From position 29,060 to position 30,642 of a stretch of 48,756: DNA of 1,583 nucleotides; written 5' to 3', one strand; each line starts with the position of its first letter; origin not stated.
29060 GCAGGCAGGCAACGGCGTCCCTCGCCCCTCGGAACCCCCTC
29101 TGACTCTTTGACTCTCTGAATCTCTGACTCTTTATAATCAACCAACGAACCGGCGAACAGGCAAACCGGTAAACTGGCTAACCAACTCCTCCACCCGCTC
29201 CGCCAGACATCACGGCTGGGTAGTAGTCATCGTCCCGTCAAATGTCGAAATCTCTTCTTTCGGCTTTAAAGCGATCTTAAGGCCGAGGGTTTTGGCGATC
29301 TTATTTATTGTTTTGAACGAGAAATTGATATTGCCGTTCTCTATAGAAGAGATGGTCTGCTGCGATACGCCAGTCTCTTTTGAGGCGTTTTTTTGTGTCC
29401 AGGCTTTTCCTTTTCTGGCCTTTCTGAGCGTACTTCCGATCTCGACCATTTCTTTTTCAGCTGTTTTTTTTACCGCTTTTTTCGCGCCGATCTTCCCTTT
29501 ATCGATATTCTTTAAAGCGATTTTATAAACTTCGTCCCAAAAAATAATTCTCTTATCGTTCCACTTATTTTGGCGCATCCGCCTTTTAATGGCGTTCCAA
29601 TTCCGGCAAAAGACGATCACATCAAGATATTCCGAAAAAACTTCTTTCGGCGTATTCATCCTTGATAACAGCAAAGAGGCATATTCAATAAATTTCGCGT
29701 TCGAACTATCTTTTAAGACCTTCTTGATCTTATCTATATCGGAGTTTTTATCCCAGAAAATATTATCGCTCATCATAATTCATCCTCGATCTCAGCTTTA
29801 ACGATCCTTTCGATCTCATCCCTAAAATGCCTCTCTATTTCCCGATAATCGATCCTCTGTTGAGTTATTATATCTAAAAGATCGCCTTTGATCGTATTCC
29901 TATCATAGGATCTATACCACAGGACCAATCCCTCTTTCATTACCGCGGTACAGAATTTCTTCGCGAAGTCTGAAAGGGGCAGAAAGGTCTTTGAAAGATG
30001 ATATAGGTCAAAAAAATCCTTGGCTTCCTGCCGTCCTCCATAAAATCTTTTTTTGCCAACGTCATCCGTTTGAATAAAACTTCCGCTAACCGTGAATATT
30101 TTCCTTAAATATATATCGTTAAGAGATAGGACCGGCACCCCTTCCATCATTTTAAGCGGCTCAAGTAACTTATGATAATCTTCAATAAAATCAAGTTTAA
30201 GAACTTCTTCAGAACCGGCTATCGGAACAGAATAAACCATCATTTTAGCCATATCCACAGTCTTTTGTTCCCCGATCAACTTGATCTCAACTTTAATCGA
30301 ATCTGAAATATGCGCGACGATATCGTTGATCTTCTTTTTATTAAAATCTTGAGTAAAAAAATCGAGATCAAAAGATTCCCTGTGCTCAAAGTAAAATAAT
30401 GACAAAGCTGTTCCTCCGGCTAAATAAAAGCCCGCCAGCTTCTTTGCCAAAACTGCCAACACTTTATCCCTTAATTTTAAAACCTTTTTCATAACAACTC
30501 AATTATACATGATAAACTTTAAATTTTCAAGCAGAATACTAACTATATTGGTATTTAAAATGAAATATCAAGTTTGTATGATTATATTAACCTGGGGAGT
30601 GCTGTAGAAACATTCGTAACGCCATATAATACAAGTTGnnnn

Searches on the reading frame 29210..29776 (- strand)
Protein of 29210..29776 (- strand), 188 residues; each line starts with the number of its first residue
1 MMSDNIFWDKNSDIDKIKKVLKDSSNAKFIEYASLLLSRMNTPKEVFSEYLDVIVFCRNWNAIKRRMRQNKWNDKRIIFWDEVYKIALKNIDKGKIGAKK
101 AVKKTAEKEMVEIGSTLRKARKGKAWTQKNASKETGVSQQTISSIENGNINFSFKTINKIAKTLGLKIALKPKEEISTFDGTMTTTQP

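Call 57: search_protein_families(library=pfam, proteins=[window:29210-29776:-])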
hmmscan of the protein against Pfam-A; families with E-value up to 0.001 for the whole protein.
window:29210-29776:- (188 aa): 6 families
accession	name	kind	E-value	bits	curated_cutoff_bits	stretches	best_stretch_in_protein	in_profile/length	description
PF01381.28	HTH_3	-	1.5e-13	51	23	1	117-169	1-53/55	Helix-turn-helix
PF12844.13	HTH_19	-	7.2e-11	42.3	30.2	1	114-166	1-53/64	Helix-turn-helix domain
PF13560.12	HTH_31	-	1.4e-08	35.3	27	1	112-167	1-57/64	Helix-turn-helix domain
PF13744.12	HTH_37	-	6.6e-06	26.3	27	1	111-170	17-77/80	Helix-turn-helix domain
PF13443.12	HTH_26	-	7.3e-06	26.6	22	1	117-169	2-55/63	Cro/C1-type HTH DNA-binding domain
PF13413.12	HTH_25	-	5.6e-05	23.3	24.6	1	116-150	1-35/62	Helix-turn-helix domain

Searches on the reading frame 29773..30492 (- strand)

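Call 57: search_protein_families(library=pfam, proteins=[window:29773-30492:-])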
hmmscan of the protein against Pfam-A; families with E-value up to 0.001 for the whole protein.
window:29773-30492:- (239 aa): 1 family
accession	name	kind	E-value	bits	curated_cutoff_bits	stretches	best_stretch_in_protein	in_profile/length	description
PF08843.17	AbiEii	-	4.6e-17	63.2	22.5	1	20-203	13-192/238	Nucleotidyl transferase AbiEii toxin, Type IV TA system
